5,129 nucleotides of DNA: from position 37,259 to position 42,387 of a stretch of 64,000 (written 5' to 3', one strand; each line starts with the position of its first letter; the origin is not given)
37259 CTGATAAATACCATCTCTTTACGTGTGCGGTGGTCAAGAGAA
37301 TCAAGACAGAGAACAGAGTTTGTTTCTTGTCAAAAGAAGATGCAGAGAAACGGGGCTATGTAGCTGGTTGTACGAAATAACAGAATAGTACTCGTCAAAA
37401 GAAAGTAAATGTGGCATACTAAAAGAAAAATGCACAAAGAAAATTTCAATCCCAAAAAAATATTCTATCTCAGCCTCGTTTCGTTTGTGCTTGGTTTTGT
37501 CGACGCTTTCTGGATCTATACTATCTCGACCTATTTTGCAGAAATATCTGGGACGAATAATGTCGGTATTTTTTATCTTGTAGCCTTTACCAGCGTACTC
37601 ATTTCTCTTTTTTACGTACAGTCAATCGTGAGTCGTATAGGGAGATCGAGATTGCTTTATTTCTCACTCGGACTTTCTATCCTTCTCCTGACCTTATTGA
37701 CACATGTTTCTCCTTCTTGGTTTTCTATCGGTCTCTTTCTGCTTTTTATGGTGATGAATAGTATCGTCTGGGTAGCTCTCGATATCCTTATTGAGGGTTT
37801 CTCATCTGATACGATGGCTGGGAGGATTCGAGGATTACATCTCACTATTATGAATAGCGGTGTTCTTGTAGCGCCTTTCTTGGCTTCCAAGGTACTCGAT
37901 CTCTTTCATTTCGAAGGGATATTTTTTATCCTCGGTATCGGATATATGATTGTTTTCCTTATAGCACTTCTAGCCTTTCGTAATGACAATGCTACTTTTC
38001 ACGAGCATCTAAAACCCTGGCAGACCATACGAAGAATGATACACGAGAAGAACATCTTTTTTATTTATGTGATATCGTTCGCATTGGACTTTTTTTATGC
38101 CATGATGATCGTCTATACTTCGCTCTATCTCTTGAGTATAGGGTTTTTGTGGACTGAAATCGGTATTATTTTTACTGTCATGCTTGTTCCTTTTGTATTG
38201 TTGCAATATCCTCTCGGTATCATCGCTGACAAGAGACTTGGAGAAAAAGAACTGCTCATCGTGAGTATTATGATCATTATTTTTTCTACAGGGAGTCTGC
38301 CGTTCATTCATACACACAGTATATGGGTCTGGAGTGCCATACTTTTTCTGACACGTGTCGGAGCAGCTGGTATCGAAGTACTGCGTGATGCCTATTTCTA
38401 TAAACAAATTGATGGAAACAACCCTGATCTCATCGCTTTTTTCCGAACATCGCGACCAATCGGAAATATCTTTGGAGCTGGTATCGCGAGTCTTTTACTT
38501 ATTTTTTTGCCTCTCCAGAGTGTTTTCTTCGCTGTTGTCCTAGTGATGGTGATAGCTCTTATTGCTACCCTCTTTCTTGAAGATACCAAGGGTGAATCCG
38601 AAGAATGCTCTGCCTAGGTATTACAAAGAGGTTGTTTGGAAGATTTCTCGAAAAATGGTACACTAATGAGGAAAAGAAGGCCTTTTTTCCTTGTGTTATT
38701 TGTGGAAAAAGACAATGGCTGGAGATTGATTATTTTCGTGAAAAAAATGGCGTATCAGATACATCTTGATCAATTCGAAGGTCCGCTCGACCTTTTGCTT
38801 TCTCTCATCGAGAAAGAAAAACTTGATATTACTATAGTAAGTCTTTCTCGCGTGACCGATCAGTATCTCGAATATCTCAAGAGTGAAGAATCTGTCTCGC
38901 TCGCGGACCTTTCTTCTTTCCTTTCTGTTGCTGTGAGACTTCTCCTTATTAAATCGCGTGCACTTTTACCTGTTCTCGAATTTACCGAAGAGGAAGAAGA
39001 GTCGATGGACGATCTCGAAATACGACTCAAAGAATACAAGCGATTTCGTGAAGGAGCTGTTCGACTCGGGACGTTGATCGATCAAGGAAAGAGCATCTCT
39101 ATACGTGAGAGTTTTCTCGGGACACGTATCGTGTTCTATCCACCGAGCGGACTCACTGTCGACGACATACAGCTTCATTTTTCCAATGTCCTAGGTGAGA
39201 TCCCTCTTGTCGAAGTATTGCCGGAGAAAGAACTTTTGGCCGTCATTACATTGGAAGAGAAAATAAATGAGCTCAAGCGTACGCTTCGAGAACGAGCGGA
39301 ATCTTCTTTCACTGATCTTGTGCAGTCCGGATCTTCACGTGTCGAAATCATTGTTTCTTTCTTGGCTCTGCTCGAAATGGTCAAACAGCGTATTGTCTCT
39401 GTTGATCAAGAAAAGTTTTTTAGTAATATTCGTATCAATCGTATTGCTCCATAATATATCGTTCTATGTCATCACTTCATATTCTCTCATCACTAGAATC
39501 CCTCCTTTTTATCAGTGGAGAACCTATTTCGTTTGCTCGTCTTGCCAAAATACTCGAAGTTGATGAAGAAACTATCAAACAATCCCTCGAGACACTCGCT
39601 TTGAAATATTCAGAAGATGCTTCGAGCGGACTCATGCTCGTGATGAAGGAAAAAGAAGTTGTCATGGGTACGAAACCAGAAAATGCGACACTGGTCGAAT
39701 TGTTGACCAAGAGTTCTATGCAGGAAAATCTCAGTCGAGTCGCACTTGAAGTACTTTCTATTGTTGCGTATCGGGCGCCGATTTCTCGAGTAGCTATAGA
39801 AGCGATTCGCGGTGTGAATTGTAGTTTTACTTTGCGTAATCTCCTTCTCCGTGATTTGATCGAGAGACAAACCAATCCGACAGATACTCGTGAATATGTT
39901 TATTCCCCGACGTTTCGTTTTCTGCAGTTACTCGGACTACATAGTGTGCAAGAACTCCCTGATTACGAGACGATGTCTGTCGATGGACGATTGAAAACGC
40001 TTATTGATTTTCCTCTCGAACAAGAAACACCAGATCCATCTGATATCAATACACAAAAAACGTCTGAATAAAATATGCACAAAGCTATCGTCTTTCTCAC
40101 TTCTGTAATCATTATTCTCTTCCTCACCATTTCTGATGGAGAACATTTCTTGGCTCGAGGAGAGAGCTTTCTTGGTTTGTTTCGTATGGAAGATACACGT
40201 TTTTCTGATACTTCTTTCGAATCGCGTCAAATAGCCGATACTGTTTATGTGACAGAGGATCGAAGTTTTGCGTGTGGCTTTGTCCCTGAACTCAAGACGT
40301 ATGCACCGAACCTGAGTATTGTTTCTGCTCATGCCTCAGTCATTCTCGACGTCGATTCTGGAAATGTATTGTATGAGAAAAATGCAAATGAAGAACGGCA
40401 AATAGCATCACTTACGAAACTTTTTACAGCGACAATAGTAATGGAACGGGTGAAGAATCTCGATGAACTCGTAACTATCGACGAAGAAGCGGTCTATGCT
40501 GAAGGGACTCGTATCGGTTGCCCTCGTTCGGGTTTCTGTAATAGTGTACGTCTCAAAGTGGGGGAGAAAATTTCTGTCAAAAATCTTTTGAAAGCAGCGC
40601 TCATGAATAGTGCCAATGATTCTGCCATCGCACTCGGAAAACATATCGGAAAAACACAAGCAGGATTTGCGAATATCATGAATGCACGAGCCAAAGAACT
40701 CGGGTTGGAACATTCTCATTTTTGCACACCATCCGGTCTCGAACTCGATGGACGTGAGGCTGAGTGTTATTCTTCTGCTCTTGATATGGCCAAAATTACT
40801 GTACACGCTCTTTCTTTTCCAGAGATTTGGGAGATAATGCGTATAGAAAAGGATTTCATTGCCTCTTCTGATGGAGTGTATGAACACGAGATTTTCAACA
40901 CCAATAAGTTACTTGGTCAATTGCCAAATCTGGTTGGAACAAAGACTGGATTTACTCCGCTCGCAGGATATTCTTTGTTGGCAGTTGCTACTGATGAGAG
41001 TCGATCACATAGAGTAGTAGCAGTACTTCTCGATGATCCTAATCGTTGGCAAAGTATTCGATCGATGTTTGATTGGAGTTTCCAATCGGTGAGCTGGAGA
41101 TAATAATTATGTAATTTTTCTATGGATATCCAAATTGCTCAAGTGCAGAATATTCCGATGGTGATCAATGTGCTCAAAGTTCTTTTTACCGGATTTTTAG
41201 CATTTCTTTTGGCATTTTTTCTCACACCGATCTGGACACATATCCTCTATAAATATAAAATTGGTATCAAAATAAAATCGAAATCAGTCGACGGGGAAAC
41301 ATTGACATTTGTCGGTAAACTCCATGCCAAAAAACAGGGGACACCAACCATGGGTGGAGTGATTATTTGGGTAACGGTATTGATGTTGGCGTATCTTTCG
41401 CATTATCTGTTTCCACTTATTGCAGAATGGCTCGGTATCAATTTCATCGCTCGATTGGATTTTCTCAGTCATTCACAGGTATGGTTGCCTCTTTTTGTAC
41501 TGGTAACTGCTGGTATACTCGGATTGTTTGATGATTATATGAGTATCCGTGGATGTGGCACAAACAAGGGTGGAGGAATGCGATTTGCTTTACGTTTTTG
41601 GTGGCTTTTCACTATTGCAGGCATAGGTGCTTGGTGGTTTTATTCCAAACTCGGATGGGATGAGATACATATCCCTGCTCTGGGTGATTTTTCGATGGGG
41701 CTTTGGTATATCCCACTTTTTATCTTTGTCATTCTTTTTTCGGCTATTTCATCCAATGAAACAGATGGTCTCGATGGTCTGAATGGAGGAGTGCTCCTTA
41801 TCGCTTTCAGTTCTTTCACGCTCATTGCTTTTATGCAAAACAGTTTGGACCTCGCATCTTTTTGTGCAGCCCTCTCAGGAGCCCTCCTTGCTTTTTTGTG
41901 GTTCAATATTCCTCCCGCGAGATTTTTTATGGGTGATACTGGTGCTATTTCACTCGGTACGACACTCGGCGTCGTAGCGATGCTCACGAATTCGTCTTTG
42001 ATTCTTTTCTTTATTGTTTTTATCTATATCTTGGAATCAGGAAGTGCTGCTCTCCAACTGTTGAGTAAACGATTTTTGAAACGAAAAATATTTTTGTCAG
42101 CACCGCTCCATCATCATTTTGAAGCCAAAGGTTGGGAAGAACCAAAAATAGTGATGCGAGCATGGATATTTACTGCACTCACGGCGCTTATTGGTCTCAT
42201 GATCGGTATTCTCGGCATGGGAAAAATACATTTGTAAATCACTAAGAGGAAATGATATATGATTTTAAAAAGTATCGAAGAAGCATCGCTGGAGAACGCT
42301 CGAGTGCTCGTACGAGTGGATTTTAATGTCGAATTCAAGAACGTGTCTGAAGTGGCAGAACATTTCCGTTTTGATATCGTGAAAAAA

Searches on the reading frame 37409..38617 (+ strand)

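Call 42: search_protein_families(library=pfam, proteins=[window:37409-38617:+], max_evalue=0.001)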
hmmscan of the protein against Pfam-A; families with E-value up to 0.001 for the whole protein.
window:37409-38617:+ (402 aa): 2 families
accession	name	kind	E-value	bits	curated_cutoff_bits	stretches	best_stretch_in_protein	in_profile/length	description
PF07690.21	MFS_1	-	2.7e-27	96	33.4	2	249-394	32-177/347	Major Facilitator Superfamily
PF13347.12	MFS_2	-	0.00053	19.1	27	0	19-128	226-335/427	MFS/sugar transport protein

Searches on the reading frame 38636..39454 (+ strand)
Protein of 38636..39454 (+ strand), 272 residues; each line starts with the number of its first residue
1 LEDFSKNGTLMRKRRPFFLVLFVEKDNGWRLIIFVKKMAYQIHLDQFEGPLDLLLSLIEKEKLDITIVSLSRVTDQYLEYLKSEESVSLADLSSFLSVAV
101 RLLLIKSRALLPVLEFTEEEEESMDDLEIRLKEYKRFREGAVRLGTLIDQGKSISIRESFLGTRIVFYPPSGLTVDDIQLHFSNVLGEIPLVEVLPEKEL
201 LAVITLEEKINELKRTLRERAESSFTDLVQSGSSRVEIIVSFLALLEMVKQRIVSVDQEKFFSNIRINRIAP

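Call 42: search_protein_families(library=pfam, proteins=[window:38636-39454:+], max_evalue=0.001)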
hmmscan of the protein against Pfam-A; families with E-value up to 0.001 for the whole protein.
window:38636-39454:+ (272 aa): 1 family
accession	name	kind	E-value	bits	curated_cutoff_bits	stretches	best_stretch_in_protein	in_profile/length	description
PF02616.19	SMC_ScpA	-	2.5e-23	83.8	24.6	2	57-141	1-92/232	Segregation and condensation protein ScpA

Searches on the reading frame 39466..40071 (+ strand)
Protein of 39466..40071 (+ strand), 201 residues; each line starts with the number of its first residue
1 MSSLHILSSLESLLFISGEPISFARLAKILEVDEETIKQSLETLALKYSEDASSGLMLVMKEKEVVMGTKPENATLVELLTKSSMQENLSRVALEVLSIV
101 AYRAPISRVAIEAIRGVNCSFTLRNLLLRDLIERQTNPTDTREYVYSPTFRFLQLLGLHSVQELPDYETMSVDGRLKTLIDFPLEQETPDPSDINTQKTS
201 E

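Call 42: search_protein_families(library=pfam, proteins=[window:39466-40071:+], max_evalue=0.001)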
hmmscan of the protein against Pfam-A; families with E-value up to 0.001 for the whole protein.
window:39466-40071:+ (201 aa): 1 family
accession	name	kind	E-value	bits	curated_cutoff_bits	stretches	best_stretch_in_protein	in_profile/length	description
PF04079.22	SMC_ScpB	-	3e-41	141.1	27.4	1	9-166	2-159/160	Segregation and condensation complex subunit ScpB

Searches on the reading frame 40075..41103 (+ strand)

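Call 42: search_protein_families(library=pfam, proteins=[window:40075-41103:+], max_evalue=0.001)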
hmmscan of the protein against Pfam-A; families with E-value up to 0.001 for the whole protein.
window:40075-41103:+ (342 aa): 2 families
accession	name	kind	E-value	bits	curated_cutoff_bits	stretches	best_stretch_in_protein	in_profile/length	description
PF00768.25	Peptidase_S11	-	1.8e-50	172.1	27.6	1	82-322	9-238/239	D-alanyl-D-alanine carboxypeptidase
PF13354.11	Beta-lactamase2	-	4.8e-07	29.8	22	1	89-241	3-142/214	Beta-lactamase enzyme family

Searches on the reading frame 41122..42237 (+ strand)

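Call 42: search_protein_families(library=pfam, proteins=[window:41122-42237:+], max_evalue=0.001)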
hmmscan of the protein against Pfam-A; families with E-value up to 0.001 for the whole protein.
window:41122-42237:+ (371 aa): 2 families
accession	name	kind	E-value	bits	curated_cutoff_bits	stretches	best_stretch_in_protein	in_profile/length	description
PF00953.26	Glycos_transf_4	-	6.1e-28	98.2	27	1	123-288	4-158/160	Glycosyl transferase family 4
PF10555.14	MraY_sig1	-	4.4e-05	23.2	20.1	1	71-82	1-12/13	Phospho-N-acetylmuramoyl-pentapeptide-transferase signature 1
